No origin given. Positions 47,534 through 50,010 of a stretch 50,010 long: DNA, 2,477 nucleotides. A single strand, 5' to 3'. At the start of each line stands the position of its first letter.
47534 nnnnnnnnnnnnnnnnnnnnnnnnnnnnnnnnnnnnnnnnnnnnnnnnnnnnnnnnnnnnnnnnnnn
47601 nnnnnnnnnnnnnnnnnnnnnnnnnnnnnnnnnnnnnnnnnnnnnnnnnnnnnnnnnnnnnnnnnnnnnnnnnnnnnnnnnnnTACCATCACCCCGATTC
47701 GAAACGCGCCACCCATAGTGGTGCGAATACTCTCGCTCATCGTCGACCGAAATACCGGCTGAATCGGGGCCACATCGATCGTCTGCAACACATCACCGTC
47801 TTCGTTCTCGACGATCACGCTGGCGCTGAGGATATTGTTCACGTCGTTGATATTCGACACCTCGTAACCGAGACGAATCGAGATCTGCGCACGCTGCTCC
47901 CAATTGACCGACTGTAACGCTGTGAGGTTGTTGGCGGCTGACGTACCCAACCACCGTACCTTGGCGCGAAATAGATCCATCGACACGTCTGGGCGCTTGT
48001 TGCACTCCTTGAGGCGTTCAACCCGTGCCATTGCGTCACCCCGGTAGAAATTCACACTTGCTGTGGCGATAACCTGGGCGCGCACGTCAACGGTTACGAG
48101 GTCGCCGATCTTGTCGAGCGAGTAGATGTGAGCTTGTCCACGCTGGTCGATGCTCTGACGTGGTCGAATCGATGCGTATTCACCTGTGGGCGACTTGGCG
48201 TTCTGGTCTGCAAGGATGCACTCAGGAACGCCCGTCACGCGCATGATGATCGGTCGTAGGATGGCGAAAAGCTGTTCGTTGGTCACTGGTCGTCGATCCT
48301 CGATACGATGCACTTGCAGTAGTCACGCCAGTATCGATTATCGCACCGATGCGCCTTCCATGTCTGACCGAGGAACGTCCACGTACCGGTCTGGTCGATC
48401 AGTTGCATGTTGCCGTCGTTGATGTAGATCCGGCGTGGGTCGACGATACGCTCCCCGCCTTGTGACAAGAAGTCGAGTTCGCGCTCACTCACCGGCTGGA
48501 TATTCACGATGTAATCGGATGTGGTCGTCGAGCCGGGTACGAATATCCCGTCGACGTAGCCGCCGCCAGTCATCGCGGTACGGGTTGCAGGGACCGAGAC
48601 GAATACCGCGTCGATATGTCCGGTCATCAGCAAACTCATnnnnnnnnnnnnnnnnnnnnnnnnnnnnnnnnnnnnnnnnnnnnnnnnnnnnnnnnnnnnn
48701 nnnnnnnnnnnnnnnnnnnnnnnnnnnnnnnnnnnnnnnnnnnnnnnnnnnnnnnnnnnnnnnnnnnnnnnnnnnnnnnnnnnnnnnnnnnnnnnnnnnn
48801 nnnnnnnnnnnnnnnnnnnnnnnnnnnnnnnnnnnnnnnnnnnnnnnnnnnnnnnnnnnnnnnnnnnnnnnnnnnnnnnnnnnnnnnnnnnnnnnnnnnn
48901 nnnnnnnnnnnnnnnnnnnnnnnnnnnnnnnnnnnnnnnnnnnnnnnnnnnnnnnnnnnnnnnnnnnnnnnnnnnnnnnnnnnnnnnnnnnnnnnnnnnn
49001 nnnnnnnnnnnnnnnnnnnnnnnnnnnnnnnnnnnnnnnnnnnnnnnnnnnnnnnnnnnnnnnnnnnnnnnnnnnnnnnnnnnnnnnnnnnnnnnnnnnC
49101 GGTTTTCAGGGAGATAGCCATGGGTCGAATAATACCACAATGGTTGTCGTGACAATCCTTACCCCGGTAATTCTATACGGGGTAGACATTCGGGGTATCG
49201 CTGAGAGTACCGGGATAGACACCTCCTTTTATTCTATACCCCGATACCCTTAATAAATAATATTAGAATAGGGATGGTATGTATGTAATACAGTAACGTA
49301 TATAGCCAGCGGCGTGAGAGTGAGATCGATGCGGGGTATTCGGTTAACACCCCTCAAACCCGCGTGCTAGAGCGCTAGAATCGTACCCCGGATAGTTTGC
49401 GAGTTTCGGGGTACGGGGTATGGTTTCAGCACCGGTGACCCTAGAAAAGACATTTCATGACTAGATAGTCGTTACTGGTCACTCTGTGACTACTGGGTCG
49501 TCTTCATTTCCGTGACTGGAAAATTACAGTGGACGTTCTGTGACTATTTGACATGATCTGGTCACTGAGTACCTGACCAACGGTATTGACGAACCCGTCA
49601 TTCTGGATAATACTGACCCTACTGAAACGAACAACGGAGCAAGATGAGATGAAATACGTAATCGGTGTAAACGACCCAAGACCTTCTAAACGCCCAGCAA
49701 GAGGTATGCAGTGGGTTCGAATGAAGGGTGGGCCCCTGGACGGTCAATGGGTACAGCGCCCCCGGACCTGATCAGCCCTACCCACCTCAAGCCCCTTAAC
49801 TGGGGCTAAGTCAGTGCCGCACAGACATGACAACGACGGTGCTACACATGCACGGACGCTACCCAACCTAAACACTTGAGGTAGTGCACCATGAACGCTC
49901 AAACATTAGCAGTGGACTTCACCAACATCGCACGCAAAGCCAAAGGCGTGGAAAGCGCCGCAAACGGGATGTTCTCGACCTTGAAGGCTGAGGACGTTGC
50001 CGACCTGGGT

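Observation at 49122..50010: Island I: a densely regulated five-gene plus-strand operon wedged between the head and neck modules (continues to 1181 across the junction)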

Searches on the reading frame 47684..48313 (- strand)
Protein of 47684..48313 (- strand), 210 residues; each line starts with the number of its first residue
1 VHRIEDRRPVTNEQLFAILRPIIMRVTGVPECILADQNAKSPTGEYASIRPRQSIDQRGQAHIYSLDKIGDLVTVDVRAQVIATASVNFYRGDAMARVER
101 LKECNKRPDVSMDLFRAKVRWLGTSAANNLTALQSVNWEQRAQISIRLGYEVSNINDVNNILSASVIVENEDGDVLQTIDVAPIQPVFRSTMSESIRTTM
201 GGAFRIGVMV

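Call 11: search_protein_families(library=phrogs, proteins=[window:47684-48313:-], max_evalue=0.01)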
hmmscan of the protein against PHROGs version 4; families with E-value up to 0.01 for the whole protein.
window:47684-48313:- (210 aa): 3 families
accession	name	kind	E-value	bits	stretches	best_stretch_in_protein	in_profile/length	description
phrog_6588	-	unknown function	7.2e-68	228.9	1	11-181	2-175/176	-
phrog_6920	-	unknown function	4.1e-08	33.9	1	19-171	14-162/170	-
phrog_12771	-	connector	0.0022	18.5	1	36-179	28-167/170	tail completion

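Call 12: search_protein_families(library=pfam, proteins=[window:47684-48313:-], max_evalue=0.1)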
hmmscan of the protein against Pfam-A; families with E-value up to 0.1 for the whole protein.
window:47684-48313:- (210 aa): 2 families
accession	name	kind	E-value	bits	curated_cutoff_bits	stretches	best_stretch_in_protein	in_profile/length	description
PF23961.1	Phage_tail_terminator_9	-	1.1e-21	77.6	27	1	14-170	2-151/153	Phage neck terminator protein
PF08619.15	Nha1_C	-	0.082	12.6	23.7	0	165-183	247-266/464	Alkali metal cation/H+ antiporter Nha1 C terminus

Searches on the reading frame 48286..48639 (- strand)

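Call 11: search_protein_families(library=phrogs, proteins=[window:48286-48639:-], max_evalue=0.01)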
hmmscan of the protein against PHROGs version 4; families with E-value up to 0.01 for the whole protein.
window:48286-48639:- (118 aa): 2 families
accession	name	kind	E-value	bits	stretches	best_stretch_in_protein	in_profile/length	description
phrog_6753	-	unknown function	3.7e-51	173.2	1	1-118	3-120/121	-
phrog_939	-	head and packaging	0.0013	19.8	1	15-75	14-73/126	head protein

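Call 12: search_protein_families(library=pfam, proteins=[window:48286-48639:-], max_evalue=0.1)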
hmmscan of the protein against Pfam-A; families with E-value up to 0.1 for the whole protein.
window:48286-48639:- (118 aa): 0 families

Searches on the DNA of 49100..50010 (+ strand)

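Call 6: search_dna_similar(query=window:49122-50010:+, collection=phages, mode=distant, max_rows=30)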
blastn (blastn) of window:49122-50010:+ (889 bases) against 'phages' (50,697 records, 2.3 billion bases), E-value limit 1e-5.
Records with a match: 2; places in all: 2; records where one place covers at least 80% of the query: 0.
Best place of each record, by identity: 60-80% 2.
By first word of the organism name: Pseudomonas 2.
By host as written in the record: - 2.
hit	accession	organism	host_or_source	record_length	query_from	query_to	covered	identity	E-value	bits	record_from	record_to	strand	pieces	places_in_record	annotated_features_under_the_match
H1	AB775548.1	Pseudomonas phage PPpW-3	-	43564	670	744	8%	78.9%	3e-7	63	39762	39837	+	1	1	none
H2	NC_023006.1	Pseudomonas phage PPpW-3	-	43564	670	744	8%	78.9%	3e-7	63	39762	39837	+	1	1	none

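Call 13: get_annotated_region(hit=H2, flank=4000)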
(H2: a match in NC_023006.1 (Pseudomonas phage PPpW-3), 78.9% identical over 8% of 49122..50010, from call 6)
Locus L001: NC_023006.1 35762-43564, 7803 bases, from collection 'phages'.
description: Pseudomonas phage PPpW-3 DNA, complete sequence.
organism: Pseudomonas phage PPpW-3 (NCBI taxid 1279082)
taxonomy: Viruses; Duplodnaviria; Heunggongvirae; Uroviricota; Caudoviricetes; Hiroshimavirus; Hiroshimavirus PPpW3
host: -; source: -; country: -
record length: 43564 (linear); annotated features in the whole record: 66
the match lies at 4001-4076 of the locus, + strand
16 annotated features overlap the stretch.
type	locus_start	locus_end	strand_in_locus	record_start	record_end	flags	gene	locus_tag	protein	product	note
CDS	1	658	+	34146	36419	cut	-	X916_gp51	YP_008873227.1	DNA primase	PPpW-3_ORF-51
CDS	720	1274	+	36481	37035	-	-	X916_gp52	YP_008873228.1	HNH endonuclease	PPpW-3_ORF-52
CDS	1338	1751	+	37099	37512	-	-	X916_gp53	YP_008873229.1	tRNA splicing ligase RtcB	PPpW-3_ORF-53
CDS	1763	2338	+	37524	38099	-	-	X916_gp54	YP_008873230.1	hypothetical protein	PPpW-3_ORF-54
CDS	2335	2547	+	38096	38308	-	-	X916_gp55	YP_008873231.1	hypothetical protein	PPpW-3_ORF-55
CDS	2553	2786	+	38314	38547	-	-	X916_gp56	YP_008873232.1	hypothetical protein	PPpW-3_ORF-56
CDS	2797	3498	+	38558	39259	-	-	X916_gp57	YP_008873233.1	hypothetical protein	PPpW-3_ORF-57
CDS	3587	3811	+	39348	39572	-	-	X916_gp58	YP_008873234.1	hypothetical protein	PPpW-3_ORF-58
CDS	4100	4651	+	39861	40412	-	-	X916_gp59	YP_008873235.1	hypothetical protein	PPpW-3_ORF-59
CDS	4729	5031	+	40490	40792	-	-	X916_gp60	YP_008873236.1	hypothetical protein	PPpW-3_ORF-60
CDS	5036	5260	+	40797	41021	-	-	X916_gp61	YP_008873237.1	hypothetical protein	PPpW-3_ORF-61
CDS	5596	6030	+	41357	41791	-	-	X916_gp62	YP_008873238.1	late transcriptional activator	PPpW-3_ORF-62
CDS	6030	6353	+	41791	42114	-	-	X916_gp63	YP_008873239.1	holin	PPpW-3_ORF-63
CDS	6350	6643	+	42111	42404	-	-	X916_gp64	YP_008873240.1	holin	PPpW-3_ORF-64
CDS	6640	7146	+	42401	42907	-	-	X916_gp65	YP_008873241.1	endolysin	PPpW-3_ORF-65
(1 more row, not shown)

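Call 54: search_rna_families(source=window, start=49100, end=50010, threshold=evalue, max_evalue=5)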
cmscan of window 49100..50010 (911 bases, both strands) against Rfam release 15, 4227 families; matches with E-value up to 5: 2.
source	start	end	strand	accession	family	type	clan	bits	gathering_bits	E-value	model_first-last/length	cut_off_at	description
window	49373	49432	-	RF03648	mir-9413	Gene; miRNA;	-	19.5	100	0.69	1-68/68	no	mir-9413 microRNA precursor family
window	49790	49815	+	RF01108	BMV3_UPD-PK1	Cis-reg;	-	16.8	38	2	1-26/26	no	Pseudoknot of upstream pseudoknot domain (UPD) of the 3'UTR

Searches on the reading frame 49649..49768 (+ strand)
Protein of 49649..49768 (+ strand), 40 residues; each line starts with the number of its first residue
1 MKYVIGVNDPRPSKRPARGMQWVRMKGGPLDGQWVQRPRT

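Call 11: search_protein_families(library=phrogs, proteins=[window:49649-49768:+], max_evalue=0.01)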
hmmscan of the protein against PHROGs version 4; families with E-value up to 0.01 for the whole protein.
window:49649-49768:+ (40 aa): 0 families

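Call 12: search_protein_families(library=pfam, proteins=[window:49649-49768:+], max_evalue=0.1)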
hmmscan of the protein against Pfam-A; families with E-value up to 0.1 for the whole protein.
window:49649-49768:+ (40 aa): 1 family
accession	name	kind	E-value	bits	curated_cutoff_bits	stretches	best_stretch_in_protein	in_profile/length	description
PF18725.6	HEPN_SAV2148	-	0.083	12.7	26.4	1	11-37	56-82/216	SAV2148-like HEPN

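Call 96: search_protein_families(library=ncbifam, proteins=[window:49649-49768:+], max_evalue=0.1)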
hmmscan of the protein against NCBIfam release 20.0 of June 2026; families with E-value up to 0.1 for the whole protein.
window:49649-49768:+ (40 aa): 0 families

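Call 97: search_protein_families(library=padloc, proteins=[window:49649-49768:+], max_evalue=0.1)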
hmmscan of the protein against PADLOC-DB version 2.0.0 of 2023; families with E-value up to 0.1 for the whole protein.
window:49649-49768:+ (40 aa): 0 families

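Call 113: search_protein_families(library=phrogs, alignment_id=A11, max_evalue=0.001)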
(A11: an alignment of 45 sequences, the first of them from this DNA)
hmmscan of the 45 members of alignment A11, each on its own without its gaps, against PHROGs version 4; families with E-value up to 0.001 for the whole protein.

A. member 1, seq(40 aa): 0 families

B. families by the number of members that match (of 45 scanned): 11 families
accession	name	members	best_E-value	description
phrog_16325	-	1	2.4e-22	-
phrog_6147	-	1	6.3e-19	-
phrog_30401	-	1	1.1e-17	-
phrog_9411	-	1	6e-10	-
phrog_2831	-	1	1.1e-07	-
phrog_7717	-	1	1.1e-06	-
phrog_38628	-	1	5.5e-06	-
phrog_32803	-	1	4.1e-05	-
phrog_7233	-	1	0.00016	-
phrog_7322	-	1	0.00078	-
phrog_5085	-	1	0.00087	-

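Call 114: search_protein_families(library=pfam, alignment_id=A11, max_evalue=0.001)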
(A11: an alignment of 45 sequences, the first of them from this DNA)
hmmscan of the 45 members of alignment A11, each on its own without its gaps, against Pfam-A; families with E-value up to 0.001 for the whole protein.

A. member 1, seq(40 aa): 0 families

B. families by the number of members that match (of 45 scanned): 2 families
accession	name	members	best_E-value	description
PF04957.18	RMF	1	4.1e-08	Ribosome modulation factor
PF24196.1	DUF7421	1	5.4e-07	Family of unknown function (DUF7421)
